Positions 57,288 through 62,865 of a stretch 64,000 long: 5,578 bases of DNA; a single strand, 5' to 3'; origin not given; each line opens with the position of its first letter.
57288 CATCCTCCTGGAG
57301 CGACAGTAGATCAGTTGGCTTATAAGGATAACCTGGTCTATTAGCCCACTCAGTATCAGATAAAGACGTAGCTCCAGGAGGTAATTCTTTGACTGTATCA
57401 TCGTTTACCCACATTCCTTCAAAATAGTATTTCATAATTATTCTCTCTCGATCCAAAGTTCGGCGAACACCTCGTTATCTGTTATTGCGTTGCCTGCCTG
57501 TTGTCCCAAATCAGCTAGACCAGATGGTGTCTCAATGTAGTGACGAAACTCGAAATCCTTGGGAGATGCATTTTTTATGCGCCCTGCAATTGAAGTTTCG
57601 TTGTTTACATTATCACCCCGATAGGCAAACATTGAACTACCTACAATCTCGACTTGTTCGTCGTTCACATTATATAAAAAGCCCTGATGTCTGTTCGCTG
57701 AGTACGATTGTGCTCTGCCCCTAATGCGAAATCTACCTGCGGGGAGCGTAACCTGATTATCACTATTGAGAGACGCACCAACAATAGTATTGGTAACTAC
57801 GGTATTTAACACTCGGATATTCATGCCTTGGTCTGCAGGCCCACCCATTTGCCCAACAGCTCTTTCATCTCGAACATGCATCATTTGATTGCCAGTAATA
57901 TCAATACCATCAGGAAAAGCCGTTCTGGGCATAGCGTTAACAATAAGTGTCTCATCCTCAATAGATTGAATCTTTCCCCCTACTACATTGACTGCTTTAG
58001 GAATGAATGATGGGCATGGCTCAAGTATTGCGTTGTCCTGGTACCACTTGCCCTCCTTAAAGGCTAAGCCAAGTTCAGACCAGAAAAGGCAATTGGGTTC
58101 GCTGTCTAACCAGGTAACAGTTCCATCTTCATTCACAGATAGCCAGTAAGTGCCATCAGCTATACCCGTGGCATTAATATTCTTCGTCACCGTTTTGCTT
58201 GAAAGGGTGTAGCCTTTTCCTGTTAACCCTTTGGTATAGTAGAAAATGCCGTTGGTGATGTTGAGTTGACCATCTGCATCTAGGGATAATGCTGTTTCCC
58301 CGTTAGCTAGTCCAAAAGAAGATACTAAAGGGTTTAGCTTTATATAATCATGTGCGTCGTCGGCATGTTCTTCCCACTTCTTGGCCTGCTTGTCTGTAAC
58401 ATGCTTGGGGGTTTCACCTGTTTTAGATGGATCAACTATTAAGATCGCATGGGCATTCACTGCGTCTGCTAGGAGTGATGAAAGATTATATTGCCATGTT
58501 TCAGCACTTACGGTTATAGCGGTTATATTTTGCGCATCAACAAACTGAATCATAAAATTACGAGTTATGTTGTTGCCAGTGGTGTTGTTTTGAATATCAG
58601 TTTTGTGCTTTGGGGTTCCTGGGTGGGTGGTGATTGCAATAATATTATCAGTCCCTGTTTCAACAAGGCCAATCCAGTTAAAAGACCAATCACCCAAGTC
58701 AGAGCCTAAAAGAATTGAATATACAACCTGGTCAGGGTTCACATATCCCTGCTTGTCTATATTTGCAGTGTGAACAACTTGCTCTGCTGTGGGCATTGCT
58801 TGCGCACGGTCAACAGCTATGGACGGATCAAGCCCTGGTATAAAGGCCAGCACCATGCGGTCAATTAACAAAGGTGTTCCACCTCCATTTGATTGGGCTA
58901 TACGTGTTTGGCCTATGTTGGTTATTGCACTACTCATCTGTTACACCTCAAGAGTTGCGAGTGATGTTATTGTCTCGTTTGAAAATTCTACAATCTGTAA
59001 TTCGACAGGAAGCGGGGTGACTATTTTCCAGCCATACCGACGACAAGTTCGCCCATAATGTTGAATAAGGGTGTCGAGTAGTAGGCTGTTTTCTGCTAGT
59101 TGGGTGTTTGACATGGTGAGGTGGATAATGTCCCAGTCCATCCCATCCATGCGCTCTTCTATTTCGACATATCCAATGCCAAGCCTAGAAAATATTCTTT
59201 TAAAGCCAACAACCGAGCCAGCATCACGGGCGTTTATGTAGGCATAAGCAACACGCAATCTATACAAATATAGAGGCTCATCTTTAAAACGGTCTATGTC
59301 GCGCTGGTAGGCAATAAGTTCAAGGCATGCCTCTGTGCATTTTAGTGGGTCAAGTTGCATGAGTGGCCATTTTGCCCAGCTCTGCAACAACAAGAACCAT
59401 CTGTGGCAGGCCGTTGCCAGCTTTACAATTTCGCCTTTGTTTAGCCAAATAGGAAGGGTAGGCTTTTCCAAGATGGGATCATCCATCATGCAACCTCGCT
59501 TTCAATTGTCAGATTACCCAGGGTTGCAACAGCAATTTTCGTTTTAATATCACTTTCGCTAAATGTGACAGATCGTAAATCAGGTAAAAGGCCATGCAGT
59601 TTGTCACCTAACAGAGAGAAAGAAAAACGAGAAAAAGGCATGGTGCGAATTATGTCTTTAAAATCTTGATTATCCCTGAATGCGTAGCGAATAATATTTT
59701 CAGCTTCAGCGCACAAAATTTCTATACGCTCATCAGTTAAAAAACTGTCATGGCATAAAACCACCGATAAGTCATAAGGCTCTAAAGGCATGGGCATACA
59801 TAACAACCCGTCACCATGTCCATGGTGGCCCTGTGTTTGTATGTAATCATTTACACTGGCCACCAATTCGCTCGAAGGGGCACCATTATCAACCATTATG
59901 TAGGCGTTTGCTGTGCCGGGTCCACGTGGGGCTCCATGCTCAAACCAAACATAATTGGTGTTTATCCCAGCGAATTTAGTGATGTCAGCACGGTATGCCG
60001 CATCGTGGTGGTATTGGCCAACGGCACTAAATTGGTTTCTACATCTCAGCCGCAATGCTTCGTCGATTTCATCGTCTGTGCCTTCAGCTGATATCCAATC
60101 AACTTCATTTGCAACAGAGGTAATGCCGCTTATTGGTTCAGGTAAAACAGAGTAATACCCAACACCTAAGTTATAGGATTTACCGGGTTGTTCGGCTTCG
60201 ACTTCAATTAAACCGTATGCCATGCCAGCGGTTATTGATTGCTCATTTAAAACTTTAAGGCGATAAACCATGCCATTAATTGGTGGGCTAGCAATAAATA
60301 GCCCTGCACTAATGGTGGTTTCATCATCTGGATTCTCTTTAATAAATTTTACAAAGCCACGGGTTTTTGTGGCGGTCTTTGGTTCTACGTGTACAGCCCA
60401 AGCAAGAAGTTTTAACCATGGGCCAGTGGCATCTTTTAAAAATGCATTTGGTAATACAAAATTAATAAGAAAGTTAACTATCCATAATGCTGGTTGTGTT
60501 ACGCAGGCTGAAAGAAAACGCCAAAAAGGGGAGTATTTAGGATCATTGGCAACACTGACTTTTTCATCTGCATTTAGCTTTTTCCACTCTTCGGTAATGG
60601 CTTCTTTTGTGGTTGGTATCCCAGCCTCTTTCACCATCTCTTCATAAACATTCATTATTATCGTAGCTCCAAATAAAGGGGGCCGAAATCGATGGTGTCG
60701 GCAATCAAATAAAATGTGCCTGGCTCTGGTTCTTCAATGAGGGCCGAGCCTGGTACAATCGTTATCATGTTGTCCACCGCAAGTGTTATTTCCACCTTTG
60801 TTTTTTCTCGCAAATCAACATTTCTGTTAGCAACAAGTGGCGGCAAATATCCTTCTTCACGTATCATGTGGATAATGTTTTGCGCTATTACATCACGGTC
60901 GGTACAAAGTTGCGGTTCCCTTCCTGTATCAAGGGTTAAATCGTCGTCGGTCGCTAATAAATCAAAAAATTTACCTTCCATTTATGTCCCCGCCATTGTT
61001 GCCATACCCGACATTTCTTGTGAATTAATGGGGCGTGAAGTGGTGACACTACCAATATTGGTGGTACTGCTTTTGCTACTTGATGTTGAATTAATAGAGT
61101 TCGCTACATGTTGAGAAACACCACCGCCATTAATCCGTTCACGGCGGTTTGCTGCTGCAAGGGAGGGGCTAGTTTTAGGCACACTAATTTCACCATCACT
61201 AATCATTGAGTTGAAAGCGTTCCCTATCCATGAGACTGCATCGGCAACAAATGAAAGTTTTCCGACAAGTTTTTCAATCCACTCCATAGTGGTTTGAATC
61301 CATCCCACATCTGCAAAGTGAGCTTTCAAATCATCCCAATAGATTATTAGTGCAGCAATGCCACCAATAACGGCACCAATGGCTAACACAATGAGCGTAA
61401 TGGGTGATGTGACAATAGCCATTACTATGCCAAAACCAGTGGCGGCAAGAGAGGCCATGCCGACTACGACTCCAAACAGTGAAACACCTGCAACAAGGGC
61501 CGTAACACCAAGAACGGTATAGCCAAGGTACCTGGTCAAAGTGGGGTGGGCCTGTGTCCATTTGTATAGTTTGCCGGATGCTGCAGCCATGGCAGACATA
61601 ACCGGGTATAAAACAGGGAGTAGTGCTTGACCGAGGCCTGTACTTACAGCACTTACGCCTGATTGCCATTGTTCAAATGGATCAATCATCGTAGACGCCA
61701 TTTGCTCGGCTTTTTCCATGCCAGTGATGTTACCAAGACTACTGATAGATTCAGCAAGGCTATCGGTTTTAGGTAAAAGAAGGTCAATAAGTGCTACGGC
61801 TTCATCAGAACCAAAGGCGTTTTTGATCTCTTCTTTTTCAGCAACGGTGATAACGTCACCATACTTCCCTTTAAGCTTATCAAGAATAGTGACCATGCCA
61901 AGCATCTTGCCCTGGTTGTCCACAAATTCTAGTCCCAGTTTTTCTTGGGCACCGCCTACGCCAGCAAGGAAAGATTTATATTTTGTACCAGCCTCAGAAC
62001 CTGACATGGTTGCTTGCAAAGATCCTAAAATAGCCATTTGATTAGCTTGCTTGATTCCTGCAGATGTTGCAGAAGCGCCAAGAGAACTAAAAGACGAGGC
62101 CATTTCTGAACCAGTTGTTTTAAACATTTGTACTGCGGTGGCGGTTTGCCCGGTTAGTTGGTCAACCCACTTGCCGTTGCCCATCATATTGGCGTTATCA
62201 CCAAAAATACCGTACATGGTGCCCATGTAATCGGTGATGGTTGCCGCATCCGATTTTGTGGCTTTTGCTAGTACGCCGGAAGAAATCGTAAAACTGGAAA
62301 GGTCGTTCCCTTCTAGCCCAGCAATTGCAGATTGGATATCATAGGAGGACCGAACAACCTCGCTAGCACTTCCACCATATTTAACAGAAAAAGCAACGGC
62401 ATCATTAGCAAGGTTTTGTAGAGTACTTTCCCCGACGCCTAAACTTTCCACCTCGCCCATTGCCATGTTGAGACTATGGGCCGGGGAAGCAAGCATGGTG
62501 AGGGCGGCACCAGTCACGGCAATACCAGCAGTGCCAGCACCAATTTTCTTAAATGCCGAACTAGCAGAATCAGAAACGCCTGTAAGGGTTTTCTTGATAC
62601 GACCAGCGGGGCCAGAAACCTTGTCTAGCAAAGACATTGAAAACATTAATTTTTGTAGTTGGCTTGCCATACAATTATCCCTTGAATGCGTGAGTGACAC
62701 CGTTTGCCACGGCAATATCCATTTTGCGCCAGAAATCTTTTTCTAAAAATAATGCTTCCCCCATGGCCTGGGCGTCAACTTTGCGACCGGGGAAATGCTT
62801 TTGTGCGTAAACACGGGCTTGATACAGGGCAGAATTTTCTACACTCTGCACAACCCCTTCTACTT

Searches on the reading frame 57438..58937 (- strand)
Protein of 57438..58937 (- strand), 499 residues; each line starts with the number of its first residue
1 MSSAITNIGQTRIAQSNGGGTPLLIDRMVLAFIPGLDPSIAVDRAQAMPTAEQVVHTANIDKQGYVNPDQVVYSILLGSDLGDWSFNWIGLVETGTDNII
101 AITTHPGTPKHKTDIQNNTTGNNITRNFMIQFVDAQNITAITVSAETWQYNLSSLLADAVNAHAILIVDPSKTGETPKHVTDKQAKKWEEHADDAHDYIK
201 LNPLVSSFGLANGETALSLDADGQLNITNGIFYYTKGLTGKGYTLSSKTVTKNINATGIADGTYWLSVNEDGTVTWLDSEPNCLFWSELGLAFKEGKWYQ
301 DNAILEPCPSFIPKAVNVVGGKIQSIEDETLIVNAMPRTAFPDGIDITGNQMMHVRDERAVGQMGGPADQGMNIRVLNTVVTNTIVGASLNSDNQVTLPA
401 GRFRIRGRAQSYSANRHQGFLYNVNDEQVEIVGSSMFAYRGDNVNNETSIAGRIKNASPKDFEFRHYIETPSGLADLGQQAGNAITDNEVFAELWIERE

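Call 64: search_protein_families(library=pfam, proteins=[window:57438-58937:-], max_evalue=0.001)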
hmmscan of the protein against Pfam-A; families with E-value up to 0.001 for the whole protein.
window:57438-58937:- (499 aa): 1 family
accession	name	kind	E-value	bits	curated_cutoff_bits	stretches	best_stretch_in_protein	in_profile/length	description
PF12571.13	Phage_tail_fib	-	5.6e-26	91.8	23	1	3-148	7-138/150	Phage tail-collar fibre protein, N-terminal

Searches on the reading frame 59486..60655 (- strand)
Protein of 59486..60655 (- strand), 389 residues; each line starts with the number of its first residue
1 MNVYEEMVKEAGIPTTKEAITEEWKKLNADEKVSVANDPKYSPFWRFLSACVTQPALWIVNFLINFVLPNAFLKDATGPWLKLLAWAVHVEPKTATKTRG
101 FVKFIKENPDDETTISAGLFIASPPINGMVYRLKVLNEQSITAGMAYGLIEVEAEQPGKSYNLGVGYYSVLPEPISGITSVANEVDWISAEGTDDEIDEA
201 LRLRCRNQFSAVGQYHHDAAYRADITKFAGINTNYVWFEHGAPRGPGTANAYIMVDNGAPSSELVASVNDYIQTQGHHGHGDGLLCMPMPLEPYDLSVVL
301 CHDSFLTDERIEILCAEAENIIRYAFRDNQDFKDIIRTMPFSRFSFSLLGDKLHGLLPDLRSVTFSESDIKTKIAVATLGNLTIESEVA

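Call 64: search_protein_families(library=pfam, proteins=[window:59486-60655:-], max_evalue=0.001)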
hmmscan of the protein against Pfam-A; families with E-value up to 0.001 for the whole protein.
window:59486-60655:- (389 aa): 1 family
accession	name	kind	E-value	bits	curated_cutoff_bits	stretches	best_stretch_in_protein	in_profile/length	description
PF04865.19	Baseplate_J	-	3.2e-27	95.9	21.1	1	78-304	2-218/255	Baseplate J-like protein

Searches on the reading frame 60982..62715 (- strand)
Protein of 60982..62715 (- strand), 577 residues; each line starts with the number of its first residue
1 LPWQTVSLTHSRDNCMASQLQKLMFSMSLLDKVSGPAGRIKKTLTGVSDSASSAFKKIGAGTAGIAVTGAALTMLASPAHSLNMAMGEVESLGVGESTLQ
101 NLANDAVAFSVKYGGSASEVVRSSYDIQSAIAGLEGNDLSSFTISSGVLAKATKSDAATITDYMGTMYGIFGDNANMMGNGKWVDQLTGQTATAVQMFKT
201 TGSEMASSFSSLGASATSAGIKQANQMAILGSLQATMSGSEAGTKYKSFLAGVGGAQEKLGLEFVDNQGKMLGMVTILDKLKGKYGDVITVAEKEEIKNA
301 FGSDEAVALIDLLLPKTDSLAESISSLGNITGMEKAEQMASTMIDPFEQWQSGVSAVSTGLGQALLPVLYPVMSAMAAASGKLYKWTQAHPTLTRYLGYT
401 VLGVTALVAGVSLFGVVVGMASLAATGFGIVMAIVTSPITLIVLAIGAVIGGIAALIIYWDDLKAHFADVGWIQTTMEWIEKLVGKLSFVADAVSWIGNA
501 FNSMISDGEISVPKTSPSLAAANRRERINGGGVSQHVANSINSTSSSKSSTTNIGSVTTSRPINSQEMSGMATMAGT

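Call 64: search_protein_families(library=pfam, proteins=[window:60982-62715:-], max_evalue=0.001)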
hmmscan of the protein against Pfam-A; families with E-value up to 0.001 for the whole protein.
window:60982-62715:- (577 aa): 1 family
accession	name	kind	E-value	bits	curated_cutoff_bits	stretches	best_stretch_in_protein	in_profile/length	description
PF10145.14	PhageMin_Tail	-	1.8e-27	96.9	33.2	1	108-302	6-201/201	Phage-related minor tail protein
